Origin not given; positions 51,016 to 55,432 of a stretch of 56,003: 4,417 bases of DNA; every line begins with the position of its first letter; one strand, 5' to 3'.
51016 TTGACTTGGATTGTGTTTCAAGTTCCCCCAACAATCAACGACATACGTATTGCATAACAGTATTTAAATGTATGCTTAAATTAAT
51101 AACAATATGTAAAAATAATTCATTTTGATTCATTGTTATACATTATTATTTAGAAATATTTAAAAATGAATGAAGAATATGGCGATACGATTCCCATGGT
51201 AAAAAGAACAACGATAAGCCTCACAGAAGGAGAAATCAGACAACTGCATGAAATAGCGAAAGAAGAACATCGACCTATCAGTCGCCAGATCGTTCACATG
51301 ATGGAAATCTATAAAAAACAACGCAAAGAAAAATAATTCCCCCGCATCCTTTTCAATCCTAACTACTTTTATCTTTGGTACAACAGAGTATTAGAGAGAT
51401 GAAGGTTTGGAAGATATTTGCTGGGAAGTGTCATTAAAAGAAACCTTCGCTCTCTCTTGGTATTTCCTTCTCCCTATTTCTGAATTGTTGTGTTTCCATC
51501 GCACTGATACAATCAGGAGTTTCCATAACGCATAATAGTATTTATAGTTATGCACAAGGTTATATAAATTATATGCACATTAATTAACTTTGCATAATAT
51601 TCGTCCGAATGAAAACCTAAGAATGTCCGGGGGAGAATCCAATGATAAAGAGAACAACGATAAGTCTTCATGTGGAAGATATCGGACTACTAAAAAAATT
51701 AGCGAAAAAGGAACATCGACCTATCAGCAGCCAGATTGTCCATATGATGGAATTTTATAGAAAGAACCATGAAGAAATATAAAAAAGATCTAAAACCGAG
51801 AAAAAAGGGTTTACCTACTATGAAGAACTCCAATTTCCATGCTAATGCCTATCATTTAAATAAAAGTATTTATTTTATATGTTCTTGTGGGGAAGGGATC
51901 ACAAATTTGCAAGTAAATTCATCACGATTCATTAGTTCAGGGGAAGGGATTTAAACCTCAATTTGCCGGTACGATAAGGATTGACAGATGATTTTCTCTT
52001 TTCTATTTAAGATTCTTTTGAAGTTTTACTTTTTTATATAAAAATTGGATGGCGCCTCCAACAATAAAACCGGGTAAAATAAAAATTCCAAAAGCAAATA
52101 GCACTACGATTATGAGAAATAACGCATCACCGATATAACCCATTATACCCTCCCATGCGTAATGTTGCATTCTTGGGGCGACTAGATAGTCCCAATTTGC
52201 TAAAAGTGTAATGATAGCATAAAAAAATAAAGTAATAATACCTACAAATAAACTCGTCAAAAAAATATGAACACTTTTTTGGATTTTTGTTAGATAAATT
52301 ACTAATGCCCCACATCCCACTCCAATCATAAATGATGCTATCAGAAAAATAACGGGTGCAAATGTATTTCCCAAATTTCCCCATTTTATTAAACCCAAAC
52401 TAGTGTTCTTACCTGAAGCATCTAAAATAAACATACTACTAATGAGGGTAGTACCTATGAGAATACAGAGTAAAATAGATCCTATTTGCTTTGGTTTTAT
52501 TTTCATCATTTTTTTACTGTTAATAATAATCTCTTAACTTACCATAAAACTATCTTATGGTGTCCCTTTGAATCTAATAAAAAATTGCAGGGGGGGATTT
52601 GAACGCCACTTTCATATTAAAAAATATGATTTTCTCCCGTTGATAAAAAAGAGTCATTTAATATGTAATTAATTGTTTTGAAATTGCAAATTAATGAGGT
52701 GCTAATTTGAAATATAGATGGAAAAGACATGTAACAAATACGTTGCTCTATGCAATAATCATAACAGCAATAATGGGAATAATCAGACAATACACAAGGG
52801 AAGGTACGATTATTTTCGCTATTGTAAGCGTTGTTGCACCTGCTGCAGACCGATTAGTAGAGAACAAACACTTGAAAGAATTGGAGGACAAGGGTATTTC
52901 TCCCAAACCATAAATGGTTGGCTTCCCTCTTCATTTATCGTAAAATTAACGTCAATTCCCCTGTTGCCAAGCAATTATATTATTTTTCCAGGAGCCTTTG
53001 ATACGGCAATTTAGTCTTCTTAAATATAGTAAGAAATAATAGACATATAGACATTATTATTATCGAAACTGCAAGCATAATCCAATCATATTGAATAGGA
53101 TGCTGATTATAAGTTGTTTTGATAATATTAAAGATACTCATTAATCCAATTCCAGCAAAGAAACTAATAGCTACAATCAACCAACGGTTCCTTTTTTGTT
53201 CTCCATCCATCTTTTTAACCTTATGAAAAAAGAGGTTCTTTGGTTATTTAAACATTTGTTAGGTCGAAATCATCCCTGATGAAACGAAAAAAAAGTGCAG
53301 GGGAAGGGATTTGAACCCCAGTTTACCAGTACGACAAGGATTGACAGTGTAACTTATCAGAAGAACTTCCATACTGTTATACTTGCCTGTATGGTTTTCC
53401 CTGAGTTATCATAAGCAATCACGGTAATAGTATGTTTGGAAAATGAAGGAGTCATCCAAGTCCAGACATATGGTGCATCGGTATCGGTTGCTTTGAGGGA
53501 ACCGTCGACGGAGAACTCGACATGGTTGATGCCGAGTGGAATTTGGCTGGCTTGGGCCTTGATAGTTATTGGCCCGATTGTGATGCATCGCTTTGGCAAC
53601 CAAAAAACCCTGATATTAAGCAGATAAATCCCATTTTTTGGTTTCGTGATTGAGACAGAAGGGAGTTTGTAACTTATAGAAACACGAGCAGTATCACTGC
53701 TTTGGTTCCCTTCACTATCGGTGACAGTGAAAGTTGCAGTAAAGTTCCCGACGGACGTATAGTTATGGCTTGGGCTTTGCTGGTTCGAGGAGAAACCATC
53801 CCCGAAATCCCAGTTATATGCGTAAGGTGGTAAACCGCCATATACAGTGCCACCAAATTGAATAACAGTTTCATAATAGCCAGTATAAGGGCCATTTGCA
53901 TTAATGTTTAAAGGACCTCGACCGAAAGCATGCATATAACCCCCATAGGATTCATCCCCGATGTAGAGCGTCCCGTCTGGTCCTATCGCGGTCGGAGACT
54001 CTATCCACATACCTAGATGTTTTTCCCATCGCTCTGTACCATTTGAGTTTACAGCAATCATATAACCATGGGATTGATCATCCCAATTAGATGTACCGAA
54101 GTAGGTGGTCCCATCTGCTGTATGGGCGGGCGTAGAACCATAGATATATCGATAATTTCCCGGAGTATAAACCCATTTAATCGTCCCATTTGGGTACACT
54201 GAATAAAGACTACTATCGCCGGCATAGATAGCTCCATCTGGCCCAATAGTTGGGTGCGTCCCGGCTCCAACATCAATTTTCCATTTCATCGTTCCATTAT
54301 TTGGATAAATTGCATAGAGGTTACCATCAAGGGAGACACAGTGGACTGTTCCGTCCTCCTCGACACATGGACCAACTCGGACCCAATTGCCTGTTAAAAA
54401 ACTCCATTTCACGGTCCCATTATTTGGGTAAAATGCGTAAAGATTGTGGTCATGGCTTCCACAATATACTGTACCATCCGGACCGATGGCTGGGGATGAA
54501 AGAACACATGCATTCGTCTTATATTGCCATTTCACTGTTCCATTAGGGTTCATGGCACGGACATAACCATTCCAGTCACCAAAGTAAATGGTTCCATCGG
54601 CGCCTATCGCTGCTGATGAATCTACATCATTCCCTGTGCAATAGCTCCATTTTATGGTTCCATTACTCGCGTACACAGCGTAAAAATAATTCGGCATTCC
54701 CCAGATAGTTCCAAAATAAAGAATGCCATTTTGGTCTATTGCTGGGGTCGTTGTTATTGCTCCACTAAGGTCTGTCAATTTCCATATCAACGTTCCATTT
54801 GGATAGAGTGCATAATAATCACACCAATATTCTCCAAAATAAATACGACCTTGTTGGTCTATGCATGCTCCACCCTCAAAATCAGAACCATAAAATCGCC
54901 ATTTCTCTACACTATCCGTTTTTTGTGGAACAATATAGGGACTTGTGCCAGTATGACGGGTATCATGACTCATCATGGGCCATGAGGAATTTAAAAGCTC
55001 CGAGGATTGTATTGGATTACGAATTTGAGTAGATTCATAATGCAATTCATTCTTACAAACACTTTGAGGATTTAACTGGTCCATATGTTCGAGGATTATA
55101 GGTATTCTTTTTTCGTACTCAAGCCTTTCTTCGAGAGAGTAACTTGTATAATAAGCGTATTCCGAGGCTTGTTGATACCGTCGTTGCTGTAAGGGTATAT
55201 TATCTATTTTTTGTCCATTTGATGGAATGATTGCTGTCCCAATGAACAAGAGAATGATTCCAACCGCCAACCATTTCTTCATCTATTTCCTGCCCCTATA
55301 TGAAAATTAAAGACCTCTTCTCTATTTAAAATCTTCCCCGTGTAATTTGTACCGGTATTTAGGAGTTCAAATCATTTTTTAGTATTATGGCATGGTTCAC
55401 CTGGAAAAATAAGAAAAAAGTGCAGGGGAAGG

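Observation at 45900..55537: AT-rich accessory island abutting an intron-containing tRNA-Leu, punctuated by repeated copies of the tRNA 3' end, with no integrase visible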

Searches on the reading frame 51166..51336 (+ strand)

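Call 12: search_protein_families(library=pfam, proteins=[window:51166-51336:+], max_evalue=0.1)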
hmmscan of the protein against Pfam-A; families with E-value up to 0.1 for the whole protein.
window:51166-51336:+ (56 aa): 3 families
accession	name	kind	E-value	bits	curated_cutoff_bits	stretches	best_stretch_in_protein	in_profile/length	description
PF07878.17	RHH_5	-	0.003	17.7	26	1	13-47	2-36/43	CopG-like RHH_1 or ribbon-helix-helix domain, RHH_5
PF25361.1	AAA_lid_RFC1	-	0.075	13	34.9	0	40-54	36-50/59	RFC1-like, AAA+ ATPase lid domain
PF01402.27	RHH_1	-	0.1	13.1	20.5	0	14-39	1-26/39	Ribbon-helix-helix protein, copG family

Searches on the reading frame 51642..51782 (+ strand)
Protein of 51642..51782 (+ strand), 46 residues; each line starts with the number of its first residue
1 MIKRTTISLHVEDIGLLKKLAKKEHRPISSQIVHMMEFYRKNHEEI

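Call 69: search_protein_families(library=pfam, proteins=[window:51642-51782:+], max_evalue=0.05)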
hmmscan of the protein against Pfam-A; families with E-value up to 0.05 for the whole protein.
window:51642-51782:+ (46 aa): 2 families
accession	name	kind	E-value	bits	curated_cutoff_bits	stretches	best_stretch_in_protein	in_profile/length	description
PF01402.27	RHH_1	-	0.0083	16.5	20.5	1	4-29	1-26/39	Ribbon-helix-helix protein, copG family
PF07878.17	RHH_5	-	0.011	15.9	26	1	3-37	2-36/43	CopG-like RHH_1 or ribbon-helix-helix domain, RHH_5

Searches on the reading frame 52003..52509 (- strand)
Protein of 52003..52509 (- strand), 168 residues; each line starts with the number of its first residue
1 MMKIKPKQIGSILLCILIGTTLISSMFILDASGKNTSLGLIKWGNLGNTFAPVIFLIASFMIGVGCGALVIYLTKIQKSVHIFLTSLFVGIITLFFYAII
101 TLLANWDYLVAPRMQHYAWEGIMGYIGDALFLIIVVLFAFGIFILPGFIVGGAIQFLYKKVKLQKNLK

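Call 69: search_protein_families(library=pfam, proteins=[window:52003-52509:-], max_evalue=0.05)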
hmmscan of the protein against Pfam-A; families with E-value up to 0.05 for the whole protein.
window:52003-52509:- (168 aa): 0 families

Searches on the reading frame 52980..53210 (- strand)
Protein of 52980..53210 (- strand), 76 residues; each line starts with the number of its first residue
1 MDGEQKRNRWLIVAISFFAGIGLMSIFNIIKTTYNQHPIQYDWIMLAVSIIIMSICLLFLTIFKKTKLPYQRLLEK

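Call 69: search_protein_families(library=pfam, proteins=[window:52980-53210:-], max_evalue=0.05)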
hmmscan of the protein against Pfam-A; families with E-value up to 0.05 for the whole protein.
window:52980-53210:- (76 aa): 2 families
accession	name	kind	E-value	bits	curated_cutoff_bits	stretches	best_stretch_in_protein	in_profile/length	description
PF01545.26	Cation_efflux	-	0.0096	16.2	26.6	1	11-65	72-126/198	Cation efflux family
PF11282.13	DUF3082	-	0.049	14.3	25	0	14-63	11-65/80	Protein of unknown function (DUF3082)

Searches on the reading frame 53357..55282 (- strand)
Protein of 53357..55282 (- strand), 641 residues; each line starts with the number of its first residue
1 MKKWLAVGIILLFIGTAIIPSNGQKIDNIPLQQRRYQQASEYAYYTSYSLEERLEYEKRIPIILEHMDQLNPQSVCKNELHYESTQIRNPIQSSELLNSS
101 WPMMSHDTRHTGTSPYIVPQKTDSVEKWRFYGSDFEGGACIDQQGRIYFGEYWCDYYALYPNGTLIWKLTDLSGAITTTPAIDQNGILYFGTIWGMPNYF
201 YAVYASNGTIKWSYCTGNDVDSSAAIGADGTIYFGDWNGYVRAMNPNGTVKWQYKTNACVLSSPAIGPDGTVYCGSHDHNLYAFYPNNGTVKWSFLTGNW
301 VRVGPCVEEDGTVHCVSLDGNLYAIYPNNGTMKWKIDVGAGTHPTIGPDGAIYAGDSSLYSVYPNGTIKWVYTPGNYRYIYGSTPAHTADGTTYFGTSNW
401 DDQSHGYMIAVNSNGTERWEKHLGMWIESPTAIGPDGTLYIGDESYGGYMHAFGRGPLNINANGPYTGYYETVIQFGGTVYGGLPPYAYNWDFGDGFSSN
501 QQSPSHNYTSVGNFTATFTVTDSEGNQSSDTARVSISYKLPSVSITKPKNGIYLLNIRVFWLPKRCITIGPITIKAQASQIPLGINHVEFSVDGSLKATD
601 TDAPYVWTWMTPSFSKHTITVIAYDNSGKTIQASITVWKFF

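Call 12: search_protein_families(library=pfam, proteins=[window:53357-55282:-], max_evalue=0.1)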
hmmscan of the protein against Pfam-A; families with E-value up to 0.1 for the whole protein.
window:53357-55282:- (641 aa): 12 families
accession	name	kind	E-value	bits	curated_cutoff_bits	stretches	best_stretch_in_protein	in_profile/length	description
PF13570.13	Beta-prop_ACSF4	-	7.8e-35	121.2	133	2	199-423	30-253/329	Beta-alanine-activating enzyme, beta-propeller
PF13360.13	PQQ_2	-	6.9e-16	59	27.6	2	161-294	11-143/233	Outer membrane protein assembly factor BamB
PF17957.7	Big_7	-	5.4e-13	49.8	24.1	1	541-621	1-70/70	Bacterial Ig domain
PF18911.6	PKD_4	-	1.2e-12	48.2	27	1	484-535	32-84/85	PKD domain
PF00801.26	PKD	-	1.9e-08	34.6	23.5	1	487-531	30-76/80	PKD domain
PF20067.5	SSL_N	-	8.2e-06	26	18.9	0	265-278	27-40/46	Strictosidine synthase-like, N-terminal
PF25021.1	TEN_NHL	-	0.00028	20.4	27.1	0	225-250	37-61/357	Teneurin NHL domain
PF07202.18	Tcp10_C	-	0.0036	17.4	36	0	362-373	8-19/35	T-complex protein 10 C-terminus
PF25292.1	Beta-prop_CGLA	-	0.026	14.4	26.8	1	234-285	49-103/316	Lambda-carrageenase beta-propeller domain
PF22352.2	K319L-like_PKD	-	0.034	14.6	27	0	489-535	31-83/84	K319L-like, PKD domain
PF03478.24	Beta-prop_KIB1-4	-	0.061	13.3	27.4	0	257-335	67-137/242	KIB1-4 beta-propeller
PF15789.10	Hyr1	-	0.08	12.9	27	0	514-530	23-39/41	Hyphally regulated cell wall GPI-anchored protein 1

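Call 14: find_encoding_contigs(protein=window:53357-55282:-, flank=10000, max_places=6)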
Protein window:53357-55282:- (641 aa): 2 contigs read that carry it; 2 places shown.
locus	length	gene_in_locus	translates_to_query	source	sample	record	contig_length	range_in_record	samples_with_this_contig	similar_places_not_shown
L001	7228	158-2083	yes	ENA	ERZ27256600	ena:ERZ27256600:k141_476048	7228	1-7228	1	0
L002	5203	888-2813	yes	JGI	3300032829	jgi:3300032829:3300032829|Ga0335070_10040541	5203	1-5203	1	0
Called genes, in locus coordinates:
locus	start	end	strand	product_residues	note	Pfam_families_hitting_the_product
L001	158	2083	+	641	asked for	PF20067:SSL_N (faint), PF13360:PQQ_2, PF13570:Beta-prop_ACSF4, PF18911:PKD_4, PF00801:PKD, PF17957:Big_7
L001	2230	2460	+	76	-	-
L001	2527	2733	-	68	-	-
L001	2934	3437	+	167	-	-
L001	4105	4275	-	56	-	-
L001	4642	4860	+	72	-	PF01037:AsnC_trans_reg (weak)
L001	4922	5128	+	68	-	-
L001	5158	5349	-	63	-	-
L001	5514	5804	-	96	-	-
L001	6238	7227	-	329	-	?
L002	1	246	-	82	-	?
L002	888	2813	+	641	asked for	PF20067:SSL_N (faint), PF13360:PQQ_2, PF13570:Beta-prop_ACSF4, PF18911:PKD_4, PF00801:PKD, PF17957:Big_7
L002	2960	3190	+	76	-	-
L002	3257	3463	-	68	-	-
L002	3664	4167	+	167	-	-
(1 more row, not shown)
